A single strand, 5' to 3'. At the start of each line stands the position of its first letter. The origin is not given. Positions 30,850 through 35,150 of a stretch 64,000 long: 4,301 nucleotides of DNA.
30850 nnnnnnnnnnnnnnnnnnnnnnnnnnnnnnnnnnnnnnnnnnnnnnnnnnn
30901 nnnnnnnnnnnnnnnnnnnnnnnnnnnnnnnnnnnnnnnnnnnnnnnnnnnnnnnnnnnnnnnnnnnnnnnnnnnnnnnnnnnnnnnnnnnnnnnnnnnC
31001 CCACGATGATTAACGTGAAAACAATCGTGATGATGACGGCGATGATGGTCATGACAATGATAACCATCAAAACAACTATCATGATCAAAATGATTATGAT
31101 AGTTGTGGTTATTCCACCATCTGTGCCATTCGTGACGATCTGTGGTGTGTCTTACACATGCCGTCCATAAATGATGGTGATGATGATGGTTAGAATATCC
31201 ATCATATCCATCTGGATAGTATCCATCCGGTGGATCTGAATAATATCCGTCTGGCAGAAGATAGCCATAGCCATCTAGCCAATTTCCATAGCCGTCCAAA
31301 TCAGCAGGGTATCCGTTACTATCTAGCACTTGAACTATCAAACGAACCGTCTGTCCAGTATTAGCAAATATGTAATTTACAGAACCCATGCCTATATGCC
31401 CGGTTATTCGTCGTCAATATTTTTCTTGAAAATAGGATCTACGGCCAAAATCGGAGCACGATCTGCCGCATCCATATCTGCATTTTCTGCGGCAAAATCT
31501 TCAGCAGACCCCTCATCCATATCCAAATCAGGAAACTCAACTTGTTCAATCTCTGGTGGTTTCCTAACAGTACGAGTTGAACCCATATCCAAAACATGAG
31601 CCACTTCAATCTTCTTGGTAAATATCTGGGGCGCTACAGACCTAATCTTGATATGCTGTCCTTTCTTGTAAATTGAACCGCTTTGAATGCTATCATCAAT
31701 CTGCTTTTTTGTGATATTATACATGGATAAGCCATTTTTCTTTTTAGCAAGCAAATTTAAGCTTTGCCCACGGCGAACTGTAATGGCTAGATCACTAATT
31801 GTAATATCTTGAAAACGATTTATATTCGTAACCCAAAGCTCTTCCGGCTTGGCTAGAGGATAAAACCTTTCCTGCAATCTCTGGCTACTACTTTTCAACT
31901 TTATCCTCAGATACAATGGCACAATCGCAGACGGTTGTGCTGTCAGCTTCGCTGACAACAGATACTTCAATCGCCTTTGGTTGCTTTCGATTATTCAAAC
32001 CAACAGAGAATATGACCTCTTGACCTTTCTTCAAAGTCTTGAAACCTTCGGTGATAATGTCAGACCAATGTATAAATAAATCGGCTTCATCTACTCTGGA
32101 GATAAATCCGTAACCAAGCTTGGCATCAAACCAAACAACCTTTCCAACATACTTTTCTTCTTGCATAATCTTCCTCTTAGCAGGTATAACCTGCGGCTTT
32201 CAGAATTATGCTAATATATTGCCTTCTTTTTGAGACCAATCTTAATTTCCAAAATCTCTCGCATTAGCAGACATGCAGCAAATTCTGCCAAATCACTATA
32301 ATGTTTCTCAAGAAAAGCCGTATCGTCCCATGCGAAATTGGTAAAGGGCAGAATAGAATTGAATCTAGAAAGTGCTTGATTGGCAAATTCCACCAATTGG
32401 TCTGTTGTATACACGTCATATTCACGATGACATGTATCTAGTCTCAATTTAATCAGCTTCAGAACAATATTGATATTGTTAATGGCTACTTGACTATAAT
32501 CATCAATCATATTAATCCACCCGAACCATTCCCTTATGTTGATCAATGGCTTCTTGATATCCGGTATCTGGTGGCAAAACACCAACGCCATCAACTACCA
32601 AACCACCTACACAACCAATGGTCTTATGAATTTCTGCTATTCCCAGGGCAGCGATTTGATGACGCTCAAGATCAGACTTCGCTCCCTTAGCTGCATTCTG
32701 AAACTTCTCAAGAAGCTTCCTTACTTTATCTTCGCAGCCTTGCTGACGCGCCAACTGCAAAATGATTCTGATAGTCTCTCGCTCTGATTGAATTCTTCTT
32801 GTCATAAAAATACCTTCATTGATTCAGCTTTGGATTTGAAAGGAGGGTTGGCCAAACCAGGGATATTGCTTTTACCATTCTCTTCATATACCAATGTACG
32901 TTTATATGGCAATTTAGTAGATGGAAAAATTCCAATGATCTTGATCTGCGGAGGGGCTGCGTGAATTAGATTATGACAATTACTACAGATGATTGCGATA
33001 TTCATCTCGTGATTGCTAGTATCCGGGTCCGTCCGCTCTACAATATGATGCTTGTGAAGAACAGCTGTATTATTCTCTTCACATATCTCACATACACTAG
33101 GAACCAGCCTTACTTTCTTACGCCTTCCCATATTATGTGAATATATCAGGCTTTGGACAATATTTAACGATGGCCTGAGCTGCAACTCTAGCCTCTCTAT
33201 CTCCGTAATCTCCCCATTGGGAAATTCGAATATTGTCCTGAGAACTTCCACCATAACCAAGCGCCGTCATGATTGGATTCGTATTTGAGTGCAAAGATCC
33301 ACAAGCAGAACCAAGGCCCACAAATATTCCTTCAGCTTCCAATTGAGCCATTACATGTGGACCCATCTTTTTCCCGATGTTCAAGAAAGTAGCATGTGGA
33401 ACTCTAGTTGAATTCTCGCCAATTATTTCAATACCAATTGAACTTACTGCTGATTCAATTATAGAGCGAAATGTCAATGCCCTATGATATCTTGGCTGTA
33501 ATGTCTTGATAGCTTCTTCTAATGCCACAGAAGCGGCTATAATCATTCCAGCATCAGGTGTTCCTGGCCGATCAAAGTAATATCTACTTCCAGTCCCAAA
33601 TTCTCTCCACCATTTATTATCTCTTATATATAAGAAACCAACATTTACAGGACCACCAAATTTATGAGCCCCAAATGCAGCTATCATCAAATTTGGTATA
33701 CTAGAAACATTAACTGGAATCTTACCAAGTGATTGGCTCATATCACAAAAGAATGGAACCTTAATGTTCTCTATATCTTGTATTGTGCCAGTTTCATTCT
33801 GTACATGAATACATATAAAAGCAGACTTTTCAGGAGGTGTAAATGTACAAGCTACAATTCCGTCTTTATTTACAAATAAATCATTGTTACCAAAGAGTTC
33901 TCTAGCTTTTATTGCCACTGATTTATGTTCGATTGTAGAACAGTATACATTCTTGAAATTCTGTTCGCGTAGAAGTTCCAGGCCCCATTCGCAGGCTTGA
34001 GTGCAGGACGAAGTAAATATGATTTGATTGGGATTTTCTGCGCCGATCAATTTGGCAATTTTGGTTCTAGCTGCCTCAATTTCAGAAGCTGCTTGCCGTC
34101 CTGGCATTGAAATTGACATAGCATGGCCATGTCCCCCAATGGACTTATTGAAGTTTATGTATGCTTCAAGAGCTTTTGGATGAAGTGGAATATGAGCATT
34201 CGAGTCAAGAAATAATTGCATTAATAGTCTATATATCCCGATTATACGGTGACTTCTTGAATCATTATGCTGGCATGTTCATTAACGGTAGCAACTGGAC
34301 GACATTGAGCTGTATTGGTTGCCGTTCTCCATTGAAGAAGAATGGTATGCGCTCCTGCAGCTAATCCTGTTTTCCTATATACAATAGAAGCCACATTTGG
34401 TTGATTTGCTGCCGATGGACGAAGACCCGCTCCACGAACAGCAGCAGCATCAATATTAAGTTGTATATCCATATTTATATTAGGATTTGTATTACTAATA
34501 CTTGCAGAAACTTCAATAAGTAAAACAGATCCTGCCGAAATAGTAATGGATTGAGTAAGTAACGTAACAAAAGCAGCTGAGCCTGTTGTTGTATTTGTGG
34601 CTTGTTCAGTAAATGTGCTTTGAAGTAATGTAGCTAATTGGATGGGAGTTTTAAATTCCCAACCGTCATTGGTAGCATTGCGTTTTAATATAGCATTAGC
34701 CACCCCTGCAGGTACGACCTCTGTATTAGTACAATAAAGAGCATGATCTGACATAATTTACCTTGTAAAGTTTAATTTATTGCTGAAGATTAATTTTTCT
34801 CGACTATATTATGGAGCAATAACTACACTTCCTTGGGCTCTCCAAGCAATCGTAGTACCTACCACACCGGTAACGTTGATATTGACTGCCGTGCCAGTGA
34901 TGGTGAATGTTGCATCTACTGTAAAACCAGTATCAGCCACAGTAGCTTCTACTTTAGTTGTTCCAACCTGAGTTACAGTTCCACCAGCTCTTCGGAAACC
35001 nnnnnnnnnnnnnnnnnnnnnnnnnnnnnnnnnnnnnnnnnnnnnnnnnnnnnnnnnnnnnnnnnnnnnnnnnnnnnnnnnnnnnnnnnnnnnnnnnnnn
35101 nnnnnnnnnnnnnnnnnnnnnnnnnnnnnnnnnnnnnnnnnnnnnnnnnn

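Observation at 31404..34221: Accessory island inside the tail-fibre block: cysteine desulfurase, CspA-type cold-shock protein, compact HNH and small ORFs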

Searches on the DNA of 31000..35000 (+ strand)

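Call 7: search_dna_similar(query=window:31000-35000:+, collection=phages, mode=near, max_rows=20)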
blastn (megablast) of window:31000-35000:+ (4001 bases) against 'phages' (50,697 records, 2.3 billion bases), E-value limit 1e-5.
No match.

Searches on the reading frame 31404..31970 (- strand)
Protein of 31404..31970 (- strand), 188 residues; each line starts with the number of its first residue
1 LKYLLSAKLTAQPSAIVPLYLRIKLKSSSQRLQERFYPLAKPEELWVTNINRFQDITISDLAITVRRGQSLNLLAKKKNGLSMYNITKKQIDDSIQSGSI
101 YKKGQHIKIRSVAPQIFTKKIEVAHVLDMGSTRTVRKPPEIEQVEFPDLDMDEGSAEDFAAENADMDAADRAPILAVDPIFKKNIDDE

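Call 3: search_protein_families(library=pfam, proteins=[window:31404-31970:-], max_evalue=0.01)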
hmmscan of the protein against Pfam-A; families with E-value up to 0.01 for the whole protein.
window:31404-31970:- (188 aa): 0 families

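Call 4: search_protein_families(library=phrogs, proteins=[window:31404-31970:-], max_evalue=0.001)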
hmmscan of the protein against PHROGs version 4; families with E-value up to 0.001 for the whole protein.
window:31404-31970:- (188 aa): 0 families

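Call 5: search_protein_families(library=ncbifam, proteins=[window:31404-31970:-], max_evalue=0.01)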
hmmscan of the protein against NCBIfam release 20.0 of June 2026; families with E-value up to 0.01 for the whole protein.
window:31404-31970:- (188 aa): 0 families

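Call 30: find_homologous_proteins(query=window:31407-31883:-, max_evalue=0.001)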
Query seq(159 aa) (159 aa): 50 proteins with E <= 0.001 among 67 candidates.
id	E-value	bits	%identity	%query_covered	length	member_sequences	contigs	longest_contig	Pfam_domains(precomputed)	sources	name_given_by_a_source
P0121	2.4e-96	338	100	99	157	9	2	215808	-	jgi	jgi:hypothetical protein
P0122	9.2e-82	290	90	93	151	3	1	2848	-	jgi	jgi:hypothetical protein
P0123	2.2e-75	270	82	92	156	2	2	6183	-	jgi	-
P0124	4.1e-67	243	72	95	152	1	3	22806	-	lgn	-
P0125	5.7e-67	242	74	92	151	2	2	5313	-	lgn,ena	-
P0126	3.5e-66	240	74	92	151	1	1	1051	-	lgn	-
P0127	2.6e-65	237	72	92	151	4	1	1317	-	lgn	-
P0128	2.8e-65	237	74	92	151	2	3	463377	-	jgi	jgi:hypothetical protein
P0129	4.4e-65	236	73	92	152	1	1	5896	-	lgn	-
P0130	3.2e-64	233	73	94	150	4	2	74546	-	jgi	jgi:hypothetical protein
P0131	7.8e-64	232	72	93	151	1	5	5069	-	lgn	-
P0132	5.8e-63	229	70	93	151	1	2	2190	-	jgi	jgi:hypothetical protein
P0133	3.1e-62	227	70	93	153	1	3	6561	-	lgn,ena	-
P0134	3.9e-62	227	70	93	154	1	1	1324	-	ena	-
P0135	3.9e-62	227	70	93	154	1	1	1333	-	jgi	-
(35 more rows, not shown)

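Call 32: find_encoding_contigs(protein=P0121, flank=10000, max_places=2)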
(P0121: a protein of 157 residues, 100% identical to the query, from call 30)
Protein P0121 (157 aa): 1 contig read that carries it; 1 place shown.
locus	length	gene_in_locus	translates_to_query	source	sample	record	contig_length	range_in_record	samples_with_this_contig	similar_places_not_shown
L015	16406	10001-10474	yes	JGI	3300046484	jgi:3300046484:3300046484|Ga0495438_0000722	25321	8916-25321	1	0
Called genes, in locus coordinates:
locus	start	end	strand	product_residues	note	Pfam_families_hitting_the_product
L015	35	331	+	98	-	-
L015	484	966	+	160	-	-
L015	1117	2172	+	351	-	-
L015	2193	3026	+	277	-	-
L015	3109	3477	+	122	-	-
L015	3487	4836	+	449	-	PF01391:Collagen (weak)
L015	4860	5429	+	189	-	-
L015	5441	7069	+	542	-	-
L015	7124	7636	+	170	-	-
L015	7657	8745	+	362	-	PF00266:Aminotran_5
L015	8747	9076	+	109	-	-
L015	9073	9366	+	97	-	-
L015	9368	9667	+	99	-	-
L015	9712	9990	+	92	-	PF00313:CSD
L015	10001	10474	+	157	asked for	-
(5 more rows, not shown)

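Call 41: predict_structure(alignment_id=A2)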
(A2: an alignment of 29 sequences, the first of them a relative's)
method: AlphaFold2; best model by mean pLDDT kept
length: 157 residues; sequences in the alignment: 29
mean_pLDDT: 76.9   pTM: 0.48
mean pLDDT of the five models: 76.9, 76.5, 75.7, 74.9, 74.8
residues with pLDDT >= 90: 62; 70-90: 28; 50-70: 64; < 50: 3
segments of 3 or more residues with pLDDT < 50: none
pLDDT, mean of each block of 10 residues (from residue 1): 62 92 94 94 91 92 95 93 79 63 71 67 55 57 62 54
secondary structure, 60 per line:
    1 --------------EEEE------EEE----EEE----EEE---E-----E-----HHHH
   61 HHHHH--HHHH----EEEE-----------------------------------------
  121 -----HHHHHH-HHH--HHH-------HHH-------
elements in order: E15-18 E25-27 E32-34 E39-41 H57-65 H68-71 E76-79 H126-131

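Call 44: search_solved_structures(query=A2, max_evalue=10)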
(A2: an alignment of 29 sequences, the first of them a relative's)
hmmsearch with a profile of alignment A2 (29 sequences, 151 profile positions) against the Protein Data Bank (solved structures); distinct sequences matched with E-value up to 10: 4.
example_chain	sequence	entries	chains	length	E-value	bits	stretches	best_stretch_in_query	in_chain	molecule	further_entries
9nq7_D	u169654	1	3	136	0.86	12.8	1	29-101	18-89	CRISPR system Cms protein Csm2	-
9no4_C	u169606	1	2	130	0.88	12.7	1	30-101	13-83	CRISPR system Cms protein Csm2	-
4ga5_B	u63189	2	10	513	1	12.5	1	84-140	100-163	Putative thymidine phosphorylase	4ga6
4ga4_A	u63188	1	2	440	1.1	12.4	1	93-140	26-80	Putative thymidine phosphorylase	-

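Call 57: fold_search(model_id=the predicted structure, library=viral)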
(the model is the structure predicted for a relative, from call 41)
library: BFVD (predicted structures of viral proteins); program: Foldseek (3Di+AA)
matches with E <= 10: 49; with E <= 0.001: 0
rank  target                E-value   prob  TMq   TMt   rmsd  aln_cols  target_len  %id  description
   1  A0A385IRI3            4.2e-02  0.72  0.26  0.18  19.6       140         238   16  (no name in the UniProt tables at hand)
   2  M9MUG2                1.2e-01  0.23  0.19  0.23  15.1       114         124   16  (no name in the UniProt tables at hand)
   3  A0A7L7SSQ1            1.6e-01  0.12  0.16  0.25  13.2        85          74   12  (no name in the UniProt tables at hand)
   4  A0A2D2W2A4            2.5e-01  0.35  0.22  0.34  19.2       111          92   10  (no name in the UniProt tables at hand)
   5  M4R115                4.5e-01  0.18  0.23  0.20  23.1       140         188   11  (no name in the UniProt tables at hand)
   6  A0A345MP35            4.5e-01  0.08  0.18  0.12  28.9       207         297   12  (no name in the UniProt tables at hand)
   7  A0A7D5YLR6            4.8e-01  0.03  0.10  0.08  23.9       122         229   11  (no name in the UniProt tables at hand)
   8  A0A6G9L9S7            5.2e-01  0.13  0.22  0.26  17.3       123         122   13  (no name in the UniProt tables at hand)
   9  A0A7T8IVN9            5.2e-01  0.06  0.15  0.12  26.3       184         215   11  Uncharacterized protein [Erwinia phage pEa_SNUABM_5]
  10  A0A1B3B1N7            5.9e-01  0.09  0.16  0.21  20.9       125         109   14  Uncharacterized protein [Gordonia phage Twister6]
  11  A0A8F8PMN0            5.9e-01  0.09  0.20  0.17  10.3        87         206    8  Uncharacterized protein [Clandestinovirus]
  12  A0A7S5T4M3            6.3e-01  0.33  0.23  0.42   6.6        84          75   10  (no name in the UniProt tables at hand)
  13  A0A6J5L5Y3            7.7e-01  0.10  0.22  0.19  26.3       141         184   12  Uncharacterized protein [uncultured Caudovirales phage]
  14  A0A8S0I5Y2            1.3e+00  0.03  0.11  0.09  19.0       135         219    7  (no name in the UniProt tables at hand)
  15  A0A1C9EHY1            1.4e+00  0.06  0.16  0.23  15.4       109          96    7  Uncharacterized protein [Gordonia phage Nyceirae]
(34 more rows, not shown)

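Call 65: search_dna_similar(query=P0121, collection=phages, mode=protein, max_evalue=0.01, max_rows=15)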
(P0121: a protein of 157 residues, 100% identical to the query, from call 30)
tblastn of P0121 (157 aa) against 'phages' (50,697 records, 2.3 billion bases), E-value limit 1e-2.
No match.

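Call 70: search_protein_families(library=pfam, alignment_id=A2, max_evalue=5)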
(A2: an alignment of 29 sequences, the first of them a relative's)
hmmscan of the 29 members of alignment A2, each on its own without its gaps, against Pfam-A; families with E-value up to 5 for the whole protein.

A. member 1, P0121 (157 aa): 0 families

B. families by the number of members that match (of 29 scanned): 9 families
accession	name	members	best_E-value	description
PF18928.5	DUF5677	2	0.021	Family of unknown function (DUF5677)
PF17863.7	AAA_lid_2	2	0.046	AAA lid domain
PF23067.1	MG280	2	0.064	Uncharacterised protein MG280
PF11310.13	DUF3113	2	0.095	Protein of unknown function (DUF3113)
PF14151.11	YfhD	1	0.0065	YfhD-like protein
PF06436.16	Pneumovirus_M2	1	0.029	Pneumovirus matrix protein 2 (M2)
PF02386.22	TrkH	1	0.032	Cation transport protein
PF02531.21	PsaD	1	0.11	PsaD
PF10902.13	WYL_2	1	0.17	WYL_2, Sm-like SH3 beta-barrel fold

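Call 83: search_protein_representatives(alignment_id=A2)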
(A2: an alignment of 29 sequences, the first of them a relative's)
Query: 29 sequences, 151 profile positions. Proteins with E-value up to 0.001 (for the whole library): 297; up to 1e-10: 201; up to 1e-30: 13. The best 150 are listed.
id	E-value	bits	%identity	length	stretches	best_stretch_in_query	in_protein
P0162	8.4e-64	230.3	-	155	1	2-151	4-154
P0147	1.0e-61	223.5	-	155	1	1-151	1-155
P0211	3.3e-54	199.2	-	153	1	3-147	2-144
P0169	5.0e-50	185.6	-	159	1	4-150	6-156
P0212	1.6e-43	164.5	-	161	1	2-148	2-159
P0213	1.8e-41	157.9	-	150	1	3-149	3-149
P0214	1.4e-39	151.7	-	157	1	2-147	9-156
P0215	1.3e-35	138.8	-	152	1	2-145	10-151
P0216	4.6e-34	133.8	-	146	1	4-145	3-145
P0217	2.6e-32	128.1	-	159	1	5-147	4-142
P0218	4.3e-32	127.4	-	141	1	3-142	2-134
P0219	8.1e-32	126.5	-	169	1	5-145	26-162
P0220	4.0e-31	124.2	-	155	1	3-150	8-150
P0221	4.4e-30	120.9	-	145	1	2-147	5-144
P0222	4.4e-30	120.9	-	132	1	16-151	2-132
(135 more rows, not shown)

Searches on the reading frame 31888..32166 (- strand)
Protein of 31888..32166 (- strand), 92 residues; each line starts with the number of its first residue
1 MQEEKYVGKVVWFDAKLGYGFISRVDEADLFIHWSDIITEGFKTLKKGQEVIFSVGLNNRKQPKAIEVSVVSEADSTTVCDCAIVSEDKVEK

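Call 3: search_protein_families(library=pfam, proteins=[window:31888-32166:-], max_evalue=0.01)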
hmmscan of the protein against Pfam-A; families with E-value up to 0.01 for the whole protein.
window:31888-32166:- (92 aa): 1 family
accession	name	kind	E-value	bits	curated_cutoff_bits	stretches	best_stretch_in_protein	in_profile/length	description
PF00313.28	CSD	-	1.9e-19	69.7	27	1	8-70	3-65/66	'Cold-shock' DNA-binding domain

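Call 4: search_protein_families(library=phrogs, proteins=[window:31888-32166:-], max_evalue=0.001)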
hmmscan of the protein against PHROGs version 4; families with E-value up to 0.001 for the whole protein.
window:31888-32166:- (92 aa): 1 family
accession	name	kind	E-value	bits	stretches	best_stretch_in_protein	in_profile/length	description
phrog_729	-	other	3.4e-13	50.3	1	3-71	11-79/277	cold shock protein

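Call 5: search_protein_families(library=ncbifam, proteins=[window:31888-32166:-], max_evalue=0.01)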
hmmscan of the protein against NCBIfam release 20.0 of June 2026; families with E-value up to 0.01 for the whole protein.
window:31888-32166:- (92 aa): 10 families
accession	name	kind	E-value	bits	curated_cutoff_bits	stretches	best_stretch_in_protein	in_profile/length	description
NF049933.1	TransAntitermCspE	equivalog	1.5e-17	63.5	120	1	5-71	3-69/69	transcription antiterminator/RNA stability regulator CspE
TIGR02381.1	cspD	equivalog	6.6e-15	54.8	115.4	1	7-68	3-64/68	cold shock domain-containing protein CspD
NF007062.0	PRK09507.1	subfamily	1.2e-13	50.8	133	1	5-69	3-67/69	transcription antiterminator/RNA stability regulator CspE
NF008190.0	PRK10943.1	subfamily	2.4e-13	49.8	137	1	5-69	3-67/69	cold shock-like protein CspC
NF007679.0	PRK10354.1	subfamily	1.3e-12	47.9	130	1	4-68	3-67/70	RNA chaperone/antiterminator CspA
NF007378.0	PRK09890.1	equivalog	2.3e-10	40.5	144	1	4-68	3-67/70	cold shock protein CspG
NF011574.0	PRK14998.1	equivalog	3e-10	40.2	147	1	7-74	3-67/73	cold shock-like protein CspD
NF007405.0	PRK09937.1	equivalog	6.5e-10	39.1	152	1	8-71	4-68/74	cold shock-like protein CspD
NF038236.1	retron_eff_Se72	equivalog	1.3e-08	34.6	82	1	8-70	1-61/62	retron Se72 family effector protein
NF012007.0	PRK15463.1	subfamily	0.0059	16.4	111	1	4-68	3-67/70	cold shock-like protein CspF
